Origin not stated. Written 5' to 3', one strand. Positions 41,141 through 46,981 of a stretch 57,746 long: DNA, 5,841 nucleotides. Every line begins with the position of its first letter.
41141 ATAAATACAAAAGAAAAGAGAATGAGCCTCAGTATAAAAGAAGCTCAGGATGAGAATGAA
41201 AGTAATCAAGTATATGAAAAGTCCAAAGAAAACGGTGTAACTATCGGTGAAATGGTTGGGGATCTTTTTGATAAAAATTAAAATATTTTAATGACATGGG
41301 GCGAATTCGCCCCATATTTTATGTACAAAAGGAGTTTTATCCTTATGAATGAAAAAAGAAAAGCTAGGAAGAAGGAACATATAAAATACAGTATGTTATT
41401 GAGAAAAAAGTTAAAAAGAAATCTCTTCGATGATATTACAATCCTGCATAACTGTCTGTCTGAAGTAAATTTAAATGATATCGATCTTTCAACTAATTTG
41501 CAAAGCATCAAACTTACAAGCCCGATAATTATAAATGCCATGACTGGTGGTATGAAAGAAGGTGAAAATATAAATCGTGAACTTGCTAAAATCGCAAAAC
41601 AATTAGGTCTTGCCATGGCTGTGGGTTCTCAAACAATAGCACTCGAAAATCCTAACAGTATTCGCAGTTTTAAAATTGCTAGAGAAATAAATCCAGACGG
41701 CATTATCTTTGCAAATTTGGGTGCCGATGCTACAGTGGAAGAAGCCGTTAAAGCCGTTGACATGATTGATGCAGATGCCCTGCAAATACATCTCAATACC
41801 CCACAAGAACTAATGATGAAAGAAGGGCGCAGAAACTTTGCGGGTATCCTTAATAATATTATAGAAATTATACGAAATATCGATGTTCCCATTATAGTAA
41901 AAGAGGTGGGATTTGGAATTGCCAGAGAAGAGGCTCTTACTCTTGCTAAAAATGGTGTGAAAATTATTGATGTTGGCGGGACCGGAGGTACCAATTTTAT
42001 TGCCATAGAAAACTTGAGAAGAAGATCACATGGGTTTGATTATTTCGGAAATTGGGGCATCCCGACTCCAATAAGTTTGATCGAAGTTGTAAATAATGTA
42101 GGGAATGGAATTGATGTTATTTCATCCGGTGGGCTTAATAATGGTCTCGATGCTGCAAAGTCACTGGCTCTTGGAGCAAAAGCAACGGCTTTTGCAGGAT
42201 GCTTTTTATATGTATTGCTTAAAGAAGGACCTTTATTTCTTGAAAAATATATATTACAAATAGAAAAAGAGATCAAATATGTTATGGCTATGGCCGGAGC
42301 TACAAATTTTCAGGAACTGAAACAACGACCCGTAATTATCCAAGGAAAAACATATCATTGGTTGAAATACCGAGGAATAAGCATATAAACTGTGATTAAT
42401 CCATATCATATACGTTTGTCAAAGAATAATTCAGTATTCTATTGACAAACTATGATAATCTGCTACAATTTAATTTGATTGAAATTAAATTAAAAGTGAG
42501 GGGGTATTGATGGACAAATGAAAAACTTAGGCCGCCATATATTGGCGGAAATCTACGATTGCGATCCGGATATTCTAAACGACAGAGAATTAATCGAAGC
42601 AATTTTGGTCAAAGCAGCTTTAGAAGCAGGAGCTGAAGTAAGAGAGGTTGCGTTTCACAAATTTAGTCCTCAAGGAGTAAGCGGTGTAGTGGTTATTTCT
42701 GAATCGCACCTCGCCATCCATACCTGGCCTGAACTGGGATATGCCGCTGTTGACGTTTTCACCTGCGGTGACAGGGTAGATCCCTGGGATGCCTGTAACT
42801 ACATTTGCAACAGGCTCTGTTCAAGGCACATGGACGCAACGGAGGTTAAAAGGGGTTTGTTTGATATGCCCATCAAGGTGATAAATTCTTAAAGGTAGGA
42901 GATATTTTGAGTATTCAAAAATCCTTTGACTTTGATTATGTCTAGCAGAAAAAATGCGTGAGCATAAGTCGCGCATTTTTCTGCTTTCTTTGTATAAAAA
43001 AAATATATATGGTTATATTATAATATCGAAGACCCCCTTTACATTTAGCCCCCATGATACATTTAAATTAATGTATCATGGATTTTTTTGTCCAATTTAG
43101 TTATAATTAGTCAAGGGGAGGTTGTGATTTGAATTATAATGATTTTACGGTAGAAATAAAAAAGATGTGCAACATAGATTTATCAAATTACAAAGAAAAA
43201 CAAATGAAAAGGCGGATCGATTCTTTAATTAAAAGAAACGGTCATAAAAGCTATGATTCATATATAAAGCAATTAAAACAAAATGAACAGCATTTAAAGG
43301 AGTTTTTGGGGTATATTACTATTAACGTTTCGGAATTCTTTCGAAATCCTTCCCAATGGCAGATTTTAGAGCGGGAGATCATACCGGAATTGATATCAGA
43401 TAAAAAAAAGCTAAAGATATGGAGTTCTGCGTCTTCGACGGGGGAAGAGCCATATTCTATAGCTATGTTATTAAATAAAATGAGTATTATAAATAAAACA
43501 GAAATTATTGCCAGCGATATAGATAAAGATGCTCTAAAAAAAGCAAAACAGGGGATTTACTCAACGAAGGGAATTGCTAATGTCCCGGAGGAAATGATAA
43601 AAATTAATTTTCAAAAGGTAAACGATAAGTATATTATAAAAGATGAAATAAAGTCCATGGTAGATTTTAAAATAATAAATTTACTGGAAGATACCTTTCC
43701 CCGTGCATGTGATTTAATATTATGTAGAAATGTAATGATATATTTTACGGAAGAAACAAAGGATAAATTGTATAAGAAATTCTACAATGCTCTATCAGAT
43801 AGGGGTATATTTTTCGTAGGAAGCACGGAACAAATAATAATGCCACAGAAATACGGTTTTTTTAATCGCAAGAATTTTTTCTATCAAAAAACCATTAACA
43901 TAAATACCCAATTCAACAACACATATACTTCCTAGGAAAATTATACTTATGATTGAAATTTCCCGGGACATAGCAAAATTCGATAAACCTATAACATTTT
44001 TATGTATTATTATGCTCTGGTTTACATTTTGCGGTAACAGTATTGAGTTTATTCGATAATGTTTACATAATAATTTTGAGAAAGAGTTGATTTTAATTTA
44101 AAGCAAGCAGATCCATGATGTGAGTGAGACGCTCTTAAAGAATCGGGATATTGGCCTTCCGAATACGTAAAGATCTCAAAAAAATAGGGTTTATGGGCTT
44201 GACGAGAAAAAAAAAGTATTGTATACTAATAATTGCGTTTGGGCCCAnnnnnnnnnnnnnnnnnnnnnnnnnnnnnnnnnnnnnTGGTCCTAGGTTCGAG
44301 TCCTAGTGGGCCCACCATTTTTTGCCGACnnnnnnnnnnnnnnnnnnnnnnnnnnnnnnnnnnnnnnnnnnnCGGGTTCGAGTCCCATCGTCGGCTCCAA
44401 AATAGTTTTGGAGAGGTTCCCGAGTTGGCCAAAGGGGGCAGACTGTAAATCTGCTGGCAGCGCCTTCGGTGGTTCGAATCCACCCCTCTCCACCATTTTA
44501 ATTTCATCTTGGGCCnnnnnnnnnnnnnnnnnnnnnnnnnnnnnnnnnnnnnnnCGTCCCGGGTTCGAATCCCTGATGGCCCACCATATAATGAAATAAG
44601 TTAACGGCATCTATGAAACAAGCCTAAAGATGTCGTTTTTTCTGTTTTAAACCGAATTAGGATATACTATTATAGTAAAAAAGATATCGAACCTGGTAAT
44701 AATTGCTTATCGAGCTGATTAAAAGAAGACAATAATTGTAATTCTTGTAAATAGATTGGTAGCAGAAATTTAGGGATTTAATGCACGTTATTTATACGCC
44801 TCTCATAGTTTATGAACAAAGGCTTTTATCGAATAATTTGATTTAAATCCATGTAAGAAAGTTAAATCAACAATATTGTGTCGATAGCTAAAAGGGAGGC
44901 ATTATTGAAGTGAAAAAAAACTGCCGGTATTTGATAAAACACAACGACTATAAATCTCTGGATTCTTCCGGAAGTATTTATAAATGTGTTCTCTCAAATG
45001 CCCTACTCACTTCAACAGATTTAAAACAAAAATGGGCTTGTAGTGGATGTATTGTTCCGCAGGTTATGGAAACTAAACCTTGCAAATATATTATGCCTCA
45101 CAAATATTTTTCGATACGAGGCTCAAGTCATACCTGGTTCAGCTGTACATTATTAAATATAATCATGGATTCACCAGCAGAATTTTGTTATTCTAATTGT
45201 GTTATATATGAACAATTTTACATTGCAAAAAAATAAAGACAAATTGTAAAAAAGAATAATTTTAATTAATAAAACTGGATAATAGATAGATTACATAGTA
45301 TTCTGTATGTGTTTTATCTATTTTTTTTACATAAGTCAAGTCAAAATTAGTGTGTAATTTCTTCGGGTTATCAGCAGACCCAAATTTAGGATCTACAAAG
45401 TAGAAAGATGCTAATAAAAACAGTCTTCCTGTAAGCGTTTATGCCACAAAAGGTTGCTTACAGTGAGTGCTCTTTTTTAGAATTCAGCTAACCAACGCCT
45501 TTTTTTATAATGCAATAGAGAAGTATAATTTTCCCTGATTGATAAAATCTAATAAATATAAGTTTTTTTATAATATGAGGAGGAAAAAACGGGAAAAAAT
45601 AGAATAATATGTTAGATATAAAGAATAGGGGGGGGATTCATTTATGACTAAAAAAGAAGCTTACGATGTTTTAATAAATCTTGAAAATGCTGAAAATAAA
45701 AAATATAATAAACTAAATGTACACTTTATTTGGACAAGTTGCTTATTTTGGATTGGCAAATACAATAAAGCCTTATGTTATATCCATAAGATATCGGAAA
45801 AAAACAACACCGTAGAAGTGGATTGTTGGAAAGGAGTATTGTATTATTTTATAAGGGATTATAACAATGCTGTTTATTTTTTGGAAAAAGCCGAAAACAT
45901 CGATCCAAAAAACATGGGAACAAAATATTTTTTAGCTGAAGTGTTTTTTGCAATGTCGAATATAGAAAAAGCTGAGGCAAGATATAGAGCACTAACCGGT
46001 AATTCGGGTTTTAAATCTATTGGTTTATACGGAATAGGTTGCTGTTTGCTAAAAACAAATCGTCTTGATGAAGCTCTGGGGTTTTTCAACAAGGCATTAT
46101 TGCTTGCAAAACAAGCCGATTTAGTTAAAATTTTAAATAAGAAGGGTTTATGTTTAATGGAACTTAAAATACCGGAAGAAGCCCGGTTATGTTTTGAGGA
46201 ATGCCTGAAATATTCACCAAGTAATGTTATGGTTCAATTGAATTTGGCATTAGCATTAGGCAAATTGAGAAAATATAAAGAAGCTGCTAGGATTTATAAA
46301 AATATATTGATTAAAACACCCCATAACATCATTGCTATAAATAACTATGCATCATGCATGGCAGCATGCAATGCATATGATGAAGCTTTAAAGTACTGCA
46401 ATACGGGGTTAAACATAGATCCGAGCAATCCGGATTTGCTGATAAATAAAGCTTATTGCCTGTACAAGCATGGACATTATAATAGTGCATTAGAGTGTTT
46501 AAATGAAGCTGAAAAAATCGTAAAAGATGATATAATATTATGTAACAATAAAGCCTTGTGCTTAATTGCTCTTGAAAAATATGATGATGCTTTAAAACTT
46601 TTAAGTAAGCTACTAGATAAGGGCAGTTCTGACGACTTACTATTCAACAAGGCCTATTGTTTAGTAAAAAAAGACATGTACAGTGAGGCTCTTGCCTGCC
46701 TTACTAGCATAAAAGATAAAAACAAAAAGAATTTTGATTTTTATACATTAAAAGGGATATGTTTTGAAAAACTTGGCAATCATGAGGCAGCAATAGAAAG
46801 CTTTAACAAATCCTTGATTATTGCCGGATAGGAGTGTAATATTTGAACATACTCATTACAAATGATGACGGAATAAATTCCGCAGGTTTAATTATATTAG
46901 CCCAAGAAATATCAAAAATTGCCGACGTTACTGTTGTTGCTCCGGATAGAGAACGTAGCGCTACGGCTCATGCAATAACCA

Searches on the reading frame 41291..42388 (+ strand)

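Call 70: search_protein_families(library=ncbifam, proteins=[window:41291-42388:+], max_evalue=1e-15)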
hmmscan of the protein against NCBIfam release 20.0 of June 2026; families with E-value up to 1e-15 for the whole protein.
window:41291-42388:+ (365 aa): 1 family
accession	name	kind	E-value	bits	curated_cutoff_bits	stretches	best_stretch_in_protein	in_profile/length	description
TIGR02151.1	IPP_isom_2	equivalog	9.3e-114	379.9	281.3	1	26-351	2-337/338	type 2 isopentenyl-diphosphate Delta-isomerase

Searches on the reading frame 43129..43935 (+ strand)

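Call 70: search_protein_families(library=ncbifam, proteins=[window:43129-43935:+], max_evalue=1e-15)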
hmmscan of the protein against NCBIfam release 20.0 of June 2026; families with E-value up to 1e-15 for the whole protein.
window:43129-43935:+ (268 aa): 1 family
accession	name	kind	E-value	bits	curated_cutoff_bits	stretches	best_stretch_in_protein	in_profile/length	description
NF007902.0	PRK10611.1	equivalog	1.8e-37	129.1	435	1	14-236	38-266/287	protein-glutamate O-methyltransferase CheR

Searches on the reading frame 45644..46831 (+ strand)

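Call 70: search_protein_families(library=ncbifam, proteins=[window:45644-46831:+], max_evalue=1e-15)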
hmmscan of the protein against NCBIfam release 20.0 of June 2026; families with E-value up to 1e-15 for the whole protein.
window:45644-46831:+ (395 aa): 4 families
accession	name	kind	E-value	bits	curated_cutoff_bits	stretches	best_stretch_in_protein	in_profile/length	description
NF040959.1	MamA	equivalog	4.8e-33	114.3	200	0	269-391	43-166/204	magnetosome protein MamA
TIGR02917.1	PEP_TPR_lipo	equivalog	4.6e-28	97.6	312.2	1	134-325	712-899/899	XrtA/PEP-CTERM system TPR-repeat protein PrsT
TIGR02521.1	type_IV_pilW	equivalog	2.7e-19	69.7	154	0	53-219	27-193/234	type IV pilus biogenesis/stability protein PilW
TIGR02552.1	LcrH_SycD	equivalog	1.9e-17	63.2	104.8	0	209-295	32-118/136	SycD/LcrH family type III secretion system chaperone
